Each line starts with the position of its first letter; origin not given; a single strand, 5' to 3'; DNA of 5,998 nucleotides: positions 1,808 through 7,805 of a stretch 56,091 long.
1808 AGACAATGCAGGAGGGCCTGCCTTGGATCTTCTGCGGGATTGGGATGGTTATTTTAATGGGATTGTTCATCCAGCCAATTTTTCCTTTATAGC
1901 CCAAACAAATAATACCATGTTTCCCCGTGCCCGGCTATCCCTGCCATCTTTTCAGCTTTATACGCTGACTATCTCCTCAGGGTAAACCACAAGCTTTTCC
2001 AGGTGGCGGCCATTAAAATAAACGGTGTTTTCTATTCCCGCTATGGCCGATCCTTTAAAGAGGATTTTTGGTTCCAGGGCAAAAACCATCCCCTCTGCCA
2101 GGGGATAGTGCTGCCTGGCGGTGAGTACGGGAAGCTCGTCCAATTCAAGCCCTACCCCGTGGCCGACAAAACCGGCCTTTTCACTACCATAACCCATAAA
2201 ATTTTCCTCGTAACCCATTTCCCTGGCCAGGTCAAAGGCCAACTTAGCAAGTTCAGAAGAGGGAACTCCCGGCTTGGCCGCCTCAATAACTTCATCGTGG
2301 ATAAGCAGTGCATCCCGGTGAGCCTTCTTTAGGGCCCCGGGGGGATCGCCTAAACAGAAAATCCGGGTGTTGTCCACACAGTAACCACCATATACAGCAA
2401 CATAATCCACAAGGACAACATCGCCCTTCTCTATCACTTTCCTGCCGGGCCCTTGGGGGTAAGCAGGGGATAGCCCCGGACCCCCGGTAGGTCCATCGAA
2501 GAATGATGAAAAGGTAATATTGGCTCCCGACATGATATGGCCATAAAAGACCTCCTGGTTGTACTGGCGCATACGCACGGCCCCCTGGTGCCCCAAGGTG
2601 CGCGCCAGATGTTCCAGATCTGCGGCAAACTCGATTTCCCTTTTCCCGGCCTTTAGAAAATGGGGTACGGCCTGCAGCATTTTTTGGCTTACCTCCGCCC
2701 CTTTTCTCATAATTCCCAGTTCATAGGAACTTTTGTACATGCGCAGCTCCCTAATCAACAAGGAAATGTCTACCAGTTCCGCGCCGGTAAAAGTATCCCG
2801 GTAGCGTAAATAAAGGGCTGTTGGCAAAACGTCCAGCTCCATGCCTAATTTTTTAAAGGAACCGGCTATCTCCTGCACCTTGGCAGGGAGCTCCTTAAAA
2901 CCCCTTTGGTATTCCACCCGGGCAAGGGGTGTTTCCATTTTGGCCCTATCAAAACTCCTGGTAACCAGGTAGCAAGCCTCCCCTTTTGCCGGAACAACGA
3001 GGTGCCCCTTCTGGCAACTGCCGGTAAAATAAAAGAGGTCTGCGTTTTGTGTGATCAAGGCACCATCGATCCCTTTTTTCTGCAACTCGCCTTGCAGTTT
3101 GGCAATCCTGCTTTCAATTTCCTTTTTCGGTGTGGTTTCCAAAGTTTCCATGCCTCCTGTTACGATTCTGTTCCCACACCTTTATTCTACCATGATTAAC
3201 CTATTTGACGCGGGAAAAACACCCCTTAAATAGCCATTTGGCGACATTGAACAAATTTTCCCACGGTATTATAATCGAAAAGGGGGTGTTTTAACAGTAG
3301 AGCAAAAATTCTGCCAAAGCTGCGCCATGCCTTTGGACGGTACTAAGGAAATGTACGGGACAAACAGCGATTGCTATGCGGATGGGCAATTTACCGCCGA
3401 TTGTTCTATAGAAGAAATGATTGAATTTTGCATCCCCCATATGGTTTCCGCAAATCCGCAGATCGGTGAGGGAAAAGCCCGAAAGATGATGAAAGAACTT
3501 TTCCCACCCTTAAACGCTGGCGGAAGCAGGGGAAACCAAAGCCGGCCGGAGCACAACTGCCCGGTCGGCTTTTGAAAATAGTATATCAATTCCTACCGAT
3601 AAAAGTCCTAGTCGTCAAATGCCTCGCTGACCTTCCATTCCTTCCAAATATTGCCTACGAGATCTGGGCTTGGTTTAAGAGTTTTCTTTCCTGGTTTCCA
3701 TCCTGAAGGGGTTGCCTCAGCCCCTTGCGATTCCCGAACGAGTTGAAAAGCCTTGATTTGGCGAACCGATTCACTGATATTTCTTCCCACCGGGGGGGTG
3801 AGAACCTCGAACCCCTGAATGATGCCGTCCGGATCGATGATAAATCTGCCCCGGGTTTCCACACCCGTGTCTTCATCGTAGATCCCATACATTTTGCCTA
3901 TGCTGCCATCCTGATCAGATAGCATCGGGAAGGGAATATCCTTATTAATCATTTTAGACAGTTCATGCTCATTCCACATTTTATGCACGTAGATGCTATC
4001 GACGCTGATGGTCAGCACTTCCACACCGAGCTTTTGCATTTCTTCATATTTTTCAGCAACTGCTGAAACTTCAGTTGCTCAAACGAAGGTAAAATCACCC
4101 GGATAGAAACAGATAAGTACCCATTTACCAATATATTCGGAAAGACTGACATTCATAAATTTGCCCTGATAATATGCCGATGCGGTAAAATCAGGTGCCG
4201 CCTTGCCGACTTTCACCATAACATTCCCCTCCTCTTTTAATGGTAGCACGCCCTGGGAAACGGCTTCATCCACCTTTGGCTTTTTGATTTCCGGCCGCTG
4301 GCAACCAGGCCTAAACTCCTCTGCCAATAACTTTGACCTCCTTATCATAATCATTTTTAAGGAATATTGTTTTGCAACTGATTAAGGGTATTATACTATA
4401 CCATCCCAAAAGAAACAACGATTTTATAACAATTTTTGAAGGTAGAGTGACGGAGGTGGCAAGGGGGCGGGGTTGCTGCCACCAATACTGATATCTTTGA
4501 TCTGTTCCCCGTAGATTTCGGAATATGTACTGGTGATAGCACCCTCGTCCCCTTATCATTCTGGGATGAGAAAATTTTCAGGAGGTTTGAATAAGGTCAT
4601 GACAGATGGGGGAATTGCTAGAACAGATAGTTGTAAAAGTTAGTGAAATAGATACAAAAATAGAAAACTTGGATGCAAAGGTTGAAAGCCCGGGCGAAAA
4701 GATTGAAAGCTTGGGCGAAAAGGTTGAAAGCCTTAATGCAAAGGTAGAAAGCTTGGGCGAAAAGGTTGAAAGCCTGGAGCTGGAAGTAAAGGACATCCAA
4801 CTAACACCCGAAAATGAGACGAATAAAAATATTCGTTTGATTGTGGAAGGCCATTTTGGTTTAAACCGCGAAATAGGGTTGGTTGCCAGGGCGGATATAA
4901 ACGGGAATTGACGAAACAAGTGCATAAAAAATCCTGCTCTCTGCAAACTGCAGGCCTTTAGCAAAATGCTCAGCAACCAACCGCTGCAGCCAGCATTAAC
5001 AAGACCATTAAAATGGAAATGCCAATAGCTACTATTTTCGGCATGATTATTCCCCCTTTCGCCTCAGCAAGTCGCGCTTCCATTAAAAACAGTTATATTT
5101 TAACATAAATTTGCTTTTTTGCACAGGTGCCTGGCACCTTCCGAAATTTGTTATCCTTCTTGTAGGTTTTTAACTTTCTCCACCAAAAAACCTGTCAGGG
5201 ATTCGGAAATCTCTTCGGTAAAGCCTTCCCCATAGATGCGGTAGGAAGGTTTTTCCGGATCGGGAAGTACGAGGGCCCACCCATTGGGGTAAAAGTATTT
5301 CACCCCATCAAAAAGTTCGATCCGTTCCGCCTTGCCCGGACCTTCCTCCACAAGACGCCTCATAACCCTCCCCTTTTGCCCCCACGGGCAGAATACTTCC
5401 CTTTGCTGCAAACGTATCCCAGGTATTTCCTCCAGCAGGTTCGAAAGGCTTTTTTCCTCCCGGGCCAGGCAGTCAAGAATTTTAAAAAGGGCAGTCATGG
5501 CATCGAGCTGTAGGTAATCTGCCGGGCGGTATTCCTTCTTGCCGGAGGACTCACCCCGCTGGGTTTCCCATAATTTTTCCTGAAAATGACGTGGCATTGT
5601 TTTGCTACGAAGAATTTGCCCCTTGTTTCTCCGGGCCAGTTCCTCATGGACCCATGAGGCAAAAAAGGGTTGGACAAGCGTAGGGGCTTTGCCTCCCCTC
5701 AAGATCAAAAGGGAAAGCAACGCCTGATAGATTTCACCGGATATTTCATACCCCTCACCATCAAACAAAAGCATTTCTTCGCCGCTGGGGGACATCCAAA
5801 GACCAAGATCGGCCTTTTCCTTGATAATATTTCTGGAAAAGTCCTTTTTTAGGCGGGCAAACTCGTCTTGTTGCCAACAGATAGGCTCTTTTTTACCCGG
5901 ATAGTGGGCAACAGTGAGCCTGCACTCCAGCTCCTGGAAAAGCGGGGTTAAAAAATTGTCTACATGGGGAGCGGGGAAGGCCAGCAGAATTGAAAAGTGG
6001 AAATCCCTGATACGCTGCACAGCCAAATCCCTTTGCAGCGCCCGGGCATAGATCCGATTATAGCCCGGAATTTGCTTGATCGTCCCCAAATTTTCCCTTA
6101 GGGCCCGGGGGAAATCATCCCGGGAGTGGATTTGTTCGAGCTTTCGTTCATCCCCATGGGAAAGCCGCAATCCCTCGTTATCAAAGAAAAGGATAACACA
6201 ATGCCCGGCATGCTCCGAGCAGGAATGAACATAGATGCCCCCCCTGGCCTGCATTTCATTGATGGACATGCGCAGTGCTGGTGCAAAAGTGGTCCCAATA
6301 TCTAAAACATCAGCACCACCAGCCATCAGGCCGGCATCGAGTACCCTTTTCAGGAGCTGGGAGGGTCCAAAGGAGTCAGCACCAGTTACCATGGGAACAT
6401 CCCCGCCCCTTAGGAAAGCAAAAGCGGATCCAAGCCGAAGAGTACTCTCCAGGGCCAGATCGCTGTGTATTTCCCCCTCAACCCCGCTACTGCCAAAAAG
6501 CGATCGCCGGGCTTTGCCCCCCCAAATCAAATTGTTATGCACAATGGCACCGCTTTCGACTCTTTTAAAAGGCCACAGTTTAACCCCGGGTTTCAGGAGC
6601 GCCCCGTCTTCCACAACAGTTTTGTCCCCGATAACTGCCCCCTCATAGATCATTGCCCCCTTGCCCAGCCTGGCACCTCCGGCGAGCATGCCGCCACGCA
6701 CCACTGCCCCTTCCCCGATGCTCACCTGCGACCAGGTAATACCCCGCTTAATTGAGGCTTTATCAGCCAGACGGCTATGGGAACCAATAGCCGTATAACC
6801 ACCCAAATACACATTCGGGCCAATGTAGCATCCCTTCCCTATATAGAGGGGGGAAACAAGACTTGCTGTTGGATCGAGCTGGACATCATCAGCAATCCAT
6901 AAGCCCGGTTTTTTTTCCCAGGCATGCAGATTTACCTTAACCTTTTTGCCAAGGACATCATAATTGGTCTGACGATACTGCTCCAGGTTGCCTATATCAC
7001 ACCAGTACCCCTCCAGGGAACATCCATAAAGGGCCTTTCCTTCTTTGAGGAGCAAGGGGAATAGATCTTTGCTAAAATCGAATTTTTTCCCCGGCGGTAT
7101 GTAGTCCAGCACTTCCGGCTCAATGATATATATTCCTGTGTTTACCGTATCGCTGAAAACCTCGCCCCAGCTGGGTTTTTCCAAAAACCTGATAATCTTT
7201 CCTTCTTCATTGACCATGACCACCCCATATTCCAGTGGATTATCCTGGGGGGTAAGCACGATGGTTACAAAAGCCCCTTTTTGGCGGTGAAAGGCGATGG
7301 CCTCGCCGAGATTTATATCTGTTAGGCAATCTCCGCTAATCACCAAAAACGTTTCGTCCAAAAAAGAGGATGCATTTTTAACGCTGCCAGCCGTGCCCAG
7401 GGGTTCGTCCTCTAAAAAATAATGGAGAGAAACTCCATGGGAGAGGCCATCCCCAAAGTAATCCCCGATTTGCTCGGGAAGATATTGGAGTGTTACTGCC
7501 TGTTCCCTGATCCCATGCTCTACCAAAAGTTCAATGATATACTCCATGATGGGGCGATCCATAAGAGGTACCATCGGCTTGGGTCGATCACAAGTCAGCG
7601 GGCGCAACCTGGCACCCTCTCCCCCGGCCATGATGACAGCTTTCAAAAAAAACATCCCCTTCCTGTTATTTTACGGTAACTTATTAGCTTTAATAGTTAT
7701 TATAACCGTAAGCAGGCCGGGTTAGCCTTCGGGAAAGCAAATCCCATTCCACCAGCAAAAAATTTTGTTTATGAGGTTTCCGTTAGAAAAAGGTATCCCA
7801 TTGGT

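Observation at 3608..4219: Peroxiredoxin with UGA at the peroxidatic Cys position plus an adjacent SECIS-like hairpin (PrxU-type selenoprotein split by the ORF track)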

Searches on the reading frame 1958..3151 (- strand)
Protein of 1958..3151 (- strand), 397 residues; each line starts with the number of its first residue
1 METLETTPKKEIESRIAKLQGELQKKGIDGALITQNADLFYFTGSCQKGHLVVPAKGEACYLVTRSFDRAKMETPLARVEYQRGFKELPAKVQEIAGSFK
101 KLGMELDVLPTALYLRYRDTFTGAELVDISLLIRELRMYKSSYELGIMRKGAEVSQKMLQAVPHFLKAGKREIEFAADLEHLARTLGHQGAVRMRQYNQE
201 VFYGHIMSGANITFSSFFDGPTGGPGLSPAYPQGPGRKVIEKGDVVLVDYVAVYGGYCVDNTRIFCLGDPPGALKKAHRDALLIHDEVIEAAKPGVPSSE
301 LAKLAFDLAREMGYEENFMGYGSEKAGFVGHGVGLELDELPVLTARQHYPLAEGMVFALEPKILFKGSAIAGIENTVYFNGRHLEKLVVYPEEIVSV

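Call 32: search_protein_families(library=ncbifam, proteins=[window:1958-3151:-], max_evalue=0.00001)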
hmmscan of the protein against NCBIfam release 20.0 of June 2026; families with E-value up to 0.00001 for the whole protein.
window:1958-3151:- (397 aa): 10 families
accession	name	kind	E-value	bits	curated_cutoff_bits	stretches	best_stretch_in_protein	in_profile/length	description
NF040821.1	dipep_PepQ_Arch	equivalog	1.7e-39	135.8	630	1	15-378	2-329/346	Xaa-Pro dipeptidase PepQ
NF007310.0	PRK09795.1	equivalog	1.8e-18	66.5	393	1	230-393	192-354/361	aminopeptidase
NF038259.1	ectoine_DoeA_2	exception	1.6e-16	60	575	1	6-180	8-194/386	ectoine hydrolase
NF011720.0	PRK15173.1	subfamily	4.8e-13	48.8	420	1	205-396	158-341/343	peptidase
NF011173.0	PRK14575.1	equivalog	5.8e-13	48.6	850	1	205-396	221-404/406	putative peptidase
TIGR00500.1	met_pdase_I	equivalog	1.3e-11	44.4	171.35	1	235-369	79-209/247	type I methionyl aminopeptidase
NF011174.0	PRK14576.1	subfamily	1.9e-10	40.2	487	0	240-362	252-369/405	putative endopeptidase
TIGR02993.1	ectoine_eutD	equivalog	3e-09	36.5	613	0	99-180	116-199/391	ectoine hydrolase DoeA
NF008970.0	PRK12318.1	equivalog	3.7e-09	36.3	267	1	238-364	124-245/291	methionyl aminopeptidase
NF008131.0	PRK10879.1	equivalog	1.1e-06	27.7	465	0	122-198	156-228/438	Xaa-Pro aminopeptidase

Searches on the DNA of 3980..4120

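Call 54: search_rna_families(source=window, start=3980, end=4120, threshold=evalue, max_evalue=10, show_alignments=3)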
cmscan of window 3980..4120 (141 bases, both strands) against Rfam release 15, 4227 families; matches with E-value up to 10: 3.
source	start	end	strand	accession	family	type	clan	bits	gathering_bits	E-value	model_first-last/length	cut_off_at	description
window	3984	4058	-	RF01425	snoR121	Gene; snRNA; snoRNA; CD-box;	-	18.3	50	0.22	1-88/88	no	small nucleolar RNA snoR121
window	3996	4016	-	RF01109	SBRMV1_UPD-PKd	Cis-reg;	-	12.4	33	9.4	1-21/21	no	Pseudoknot of upstream pseudoknot domain (UPD) of the 3'UTR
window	4014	4064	-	RF00157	SNORD39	Gene; snRNA; snoRNA; CD-box;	CL00057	11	35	9.4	1-80/80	no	Small nucleolar RNA SNORD55/SNORD39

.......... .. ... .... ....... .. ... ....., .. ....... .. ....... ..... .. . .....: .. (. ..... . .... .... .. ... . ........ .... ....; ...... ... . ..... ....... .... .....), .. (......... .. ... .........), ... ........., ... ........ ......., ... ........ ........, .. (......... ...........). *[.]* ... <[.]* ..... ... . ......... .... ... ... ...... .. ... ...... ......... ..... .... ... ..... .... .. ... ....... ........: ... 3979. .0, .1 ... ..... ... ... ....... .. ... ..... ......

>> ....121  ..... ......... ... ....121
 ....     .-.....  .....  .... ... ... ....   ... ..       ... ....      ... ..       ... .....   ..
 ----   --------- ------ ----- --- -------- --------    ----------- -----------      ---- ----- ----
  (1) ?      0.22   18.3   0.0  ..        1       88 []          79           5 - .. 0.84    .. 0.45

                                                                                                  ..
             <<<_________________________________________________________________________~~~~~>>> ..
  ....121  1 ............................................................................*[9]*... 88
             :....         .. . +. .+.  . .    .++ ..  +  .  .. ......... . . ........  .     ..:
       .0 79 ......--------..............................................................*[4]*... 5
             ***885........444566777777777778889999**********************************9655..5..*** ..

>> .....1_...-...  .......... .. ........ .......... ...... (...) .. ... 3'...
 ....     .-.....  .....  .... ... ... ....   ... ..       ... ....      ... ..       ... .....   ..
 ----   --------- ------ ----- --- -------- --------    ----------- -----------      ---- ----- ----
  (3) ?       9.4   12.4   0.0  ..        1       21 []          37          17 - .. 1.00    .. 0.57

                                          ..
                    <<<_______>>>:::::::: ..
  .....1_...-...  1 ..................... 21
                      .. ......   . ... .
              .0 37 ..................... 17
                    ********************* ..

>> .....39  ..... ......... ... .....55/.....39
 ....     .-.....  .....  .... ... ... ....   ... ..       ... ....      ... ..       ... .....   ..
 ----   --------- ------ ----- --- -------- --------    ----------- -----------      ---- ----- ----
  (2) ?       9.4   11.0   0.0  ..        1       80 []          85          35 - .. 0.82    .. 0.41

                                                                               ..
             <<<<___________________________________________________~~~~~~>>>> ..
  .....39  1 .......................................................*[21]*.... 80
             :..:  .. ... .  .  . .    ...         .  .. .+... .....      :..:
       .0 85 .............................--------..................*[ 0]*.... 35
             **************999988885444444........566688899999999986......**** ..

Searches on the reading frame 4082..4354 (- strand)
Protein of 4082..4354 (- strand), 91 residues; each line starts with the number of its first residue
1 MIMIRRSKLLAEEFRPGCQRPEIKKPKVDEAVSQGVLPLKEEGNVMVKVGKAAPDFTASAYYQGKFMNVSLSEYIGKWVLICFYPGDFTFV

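Call 57: list_cluster_members(proteins=[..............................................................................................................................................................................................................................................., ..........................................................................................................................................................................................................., window:4082-4354:-, window:4082-4327:-, window:4082-4219:-])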
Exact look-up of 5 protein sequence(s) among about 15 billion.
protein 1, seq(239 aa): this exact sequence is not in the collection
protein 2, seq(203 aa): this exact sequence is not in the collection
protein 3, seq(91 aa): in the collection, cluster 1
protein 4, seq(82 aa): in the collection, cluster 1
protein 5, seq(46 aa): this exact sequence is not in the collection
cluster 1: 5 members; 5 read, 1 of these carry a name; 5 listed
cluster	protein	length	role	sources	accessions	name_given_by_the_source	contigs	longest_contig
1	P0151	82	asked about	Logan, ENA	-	-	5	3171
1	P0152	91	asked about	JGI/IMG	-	peroxiredoxin (alkyl hydroperoxide reductase subunit C)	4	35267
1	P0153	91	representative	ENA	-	-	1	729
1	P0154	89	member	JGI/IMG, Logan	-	-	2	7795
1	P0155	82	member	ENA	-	-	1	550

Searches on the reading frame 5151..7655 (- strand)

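Call 32: search_protein_families(library=ncbifam, proteins=[window:5151-7655:-], max_evalue=0.00001)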
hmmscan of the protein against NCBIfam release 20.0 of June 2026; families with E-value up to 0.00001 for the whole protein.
window:5151-7655:- (834 aa): 43 families (the best 25 are shown)
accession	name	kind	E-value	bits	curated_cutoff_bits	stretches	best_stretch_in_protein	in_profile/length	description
NF052502.1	man1P_GTase_Rv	exception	7.2e-68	229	440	2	5-282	2-277/352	mannose-1-phosphate guanylyltransferase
TIGR03992.1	Arch_glmU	subfamily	8.7e-54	182.9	292.1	1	5-336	2-333/393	bifunctional sugar-1-phosphate nucleotidylyltransferase/acetyltransferase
TIGR01208.1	rmlA_long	equivalog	3.5e-46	157.7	320.25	1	5-315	1-315/353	glucose-1-phosphate thymidylyltransferase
TIGR03990.1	Arch_GlmM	equivalog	2.5e-42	145.3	439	1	385-822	2-438/444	phosphoglucosamine mutase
NF041173.1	Sug_nt_acttase_Thmprot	equivalog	5e-36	124.5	600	1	4-336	1-333/405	bifunctional sugar-1-phosphate nucleotidylyltransferase/acetyltransferase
NF041313.1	UDPGP_AglF_Halo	equivalog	7.8e-34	117.1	400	1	4-230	1-230/234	UTP--glucose-1-phosphate uridylyltransferase AglF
NF045761.1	NAMPUrTaseMurU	equivalog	3.1e-33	115.5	250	1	4-230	1-223/226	N-acetylmuramate alpha-1-phosphate uridylyltransferase MurU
NF003670.0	PRK05293.1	equivalog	2.5e-32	112.3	470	1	6-354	7-358/382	glucose-1-phosphate adenylyltransferase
NF049965.1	GlMnHpPGnyltfHddC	equivalog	8.5e-32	110.6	300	1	5-229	2-216/221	D-glycero-D-manno-heptose 1-phosphate guanosyltransferase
TIGR02091.1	glgC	equivalog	4.1e-31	108.4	424.9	1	6-337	3-363/364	glucose-1-phosphate adenylyltransferase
TIGR02623.1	G1P_cyt_trans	equivalog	1e-26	93.9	300.25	2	88-225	106-236/255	glucose-1-phosphate cytidylyltransferase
NF002023.0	PRK00844.1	subfamily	8.6e-23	80.8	458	1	6-343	9-370/408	glucose-1-phosphate adenylyltransferase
NF010935.0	PRK14355.1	equivalog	3.4e-22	78.7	718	1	4-183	4-183/459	bifunctional UDP-N-acetylglucosamine diphosphorylase/glucosamine-1-phosphate N-acetyltransferase GlmU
TIGR01455.1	glmM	equivalog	8.5e-22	77.4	447.55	1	387-744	1-364/442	phosphoglucosamine mutase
NF002772.0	PRK02862.1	equivalog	7.4e-21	74.4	537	1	87-165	99-182/429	glucose-1-phosphate adenylyltransferase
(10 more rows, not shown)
